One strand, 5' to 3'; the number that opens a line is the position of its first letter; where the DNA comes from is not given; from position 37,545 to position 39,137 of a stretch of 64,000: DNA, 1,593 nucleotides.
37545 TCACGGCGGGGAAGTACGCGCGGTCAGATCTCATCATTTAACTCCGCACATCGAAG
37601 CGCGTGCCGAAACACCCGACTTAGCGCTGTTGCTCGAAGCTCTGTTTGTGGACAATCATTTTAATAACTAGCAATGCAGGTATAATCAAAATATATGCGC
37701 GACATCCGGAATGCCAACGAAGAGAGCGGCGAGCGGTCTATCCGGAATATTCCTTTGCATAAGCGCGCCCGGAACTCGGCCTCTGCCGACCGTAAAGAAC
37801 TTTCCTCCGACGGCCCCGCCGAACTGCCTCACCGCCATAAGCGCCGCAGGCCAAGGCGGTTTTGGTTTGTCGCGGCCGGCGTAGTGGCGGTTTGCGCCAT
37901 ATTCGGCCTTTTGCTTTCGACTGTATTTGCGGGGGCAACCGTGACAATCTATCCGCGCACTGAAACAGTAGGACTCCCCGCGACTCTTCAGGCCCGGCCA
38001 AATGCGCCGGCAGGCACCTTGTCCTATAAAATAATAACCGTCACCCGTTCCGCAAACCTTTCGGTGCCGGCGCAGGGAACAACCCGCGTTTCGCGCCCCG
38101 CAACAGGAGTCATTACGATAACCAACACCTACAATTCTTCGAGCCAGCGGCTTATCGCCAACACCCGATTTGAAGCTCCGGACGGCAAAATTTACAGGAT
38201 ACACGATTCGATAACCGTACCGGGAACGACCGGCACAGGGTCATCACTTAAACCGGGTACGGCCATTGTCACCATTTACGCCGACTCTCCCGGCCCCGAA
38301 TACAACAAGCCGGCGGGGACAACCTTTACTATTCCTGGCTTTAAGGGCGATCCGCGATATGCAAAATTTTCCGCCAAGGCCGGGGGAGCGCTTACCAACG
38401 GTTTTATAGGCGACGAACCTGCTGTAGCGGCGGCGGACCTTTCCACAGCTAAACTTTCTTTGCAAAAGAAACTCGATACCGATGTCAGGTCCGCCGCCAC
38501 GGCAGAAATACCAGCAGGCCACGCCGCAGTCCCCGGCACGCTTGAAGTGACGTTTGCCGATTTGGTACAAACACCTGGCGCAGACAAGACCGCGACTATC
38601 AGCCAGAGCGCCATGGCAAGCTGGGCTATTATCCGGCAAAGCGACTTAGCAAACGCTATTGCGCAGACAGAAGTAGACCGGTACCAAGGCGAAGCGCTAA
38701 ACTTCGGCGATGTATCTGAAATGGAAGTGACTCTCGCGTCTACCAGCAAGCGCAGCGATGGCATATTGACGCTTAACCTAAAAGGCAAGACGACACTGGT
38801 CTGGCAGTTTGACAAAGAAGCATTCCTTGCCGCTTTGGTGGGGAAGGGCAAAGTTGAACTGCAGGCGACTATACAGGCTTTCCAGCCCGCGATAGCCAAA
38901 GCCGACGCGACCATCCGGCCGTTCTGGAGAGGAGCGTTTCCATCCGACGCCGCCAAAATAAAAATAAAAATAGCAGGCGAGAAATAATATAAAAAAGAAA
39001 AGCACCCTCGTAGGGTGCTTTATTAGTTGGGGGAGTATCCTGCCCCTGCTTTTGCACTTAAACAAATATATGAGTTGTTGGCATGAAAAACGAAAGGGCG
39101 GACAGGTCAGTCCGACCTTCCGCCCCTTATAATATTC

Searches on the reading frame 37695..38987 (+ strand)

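Call 97: search_protein_families(library=pfam, proteins=[window:37695-38987:+], max_evalue=0.001)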
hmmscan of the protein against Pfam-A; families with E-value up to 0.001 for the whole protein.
window:37695-38987:+ (430 aa): 1 family
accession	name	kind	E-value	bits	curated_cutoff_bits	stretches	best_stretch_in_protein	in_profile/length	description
PF21110.3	GlxA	-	0.00092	20.3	27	0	136-220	2-94/105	GlxA beta barrel domain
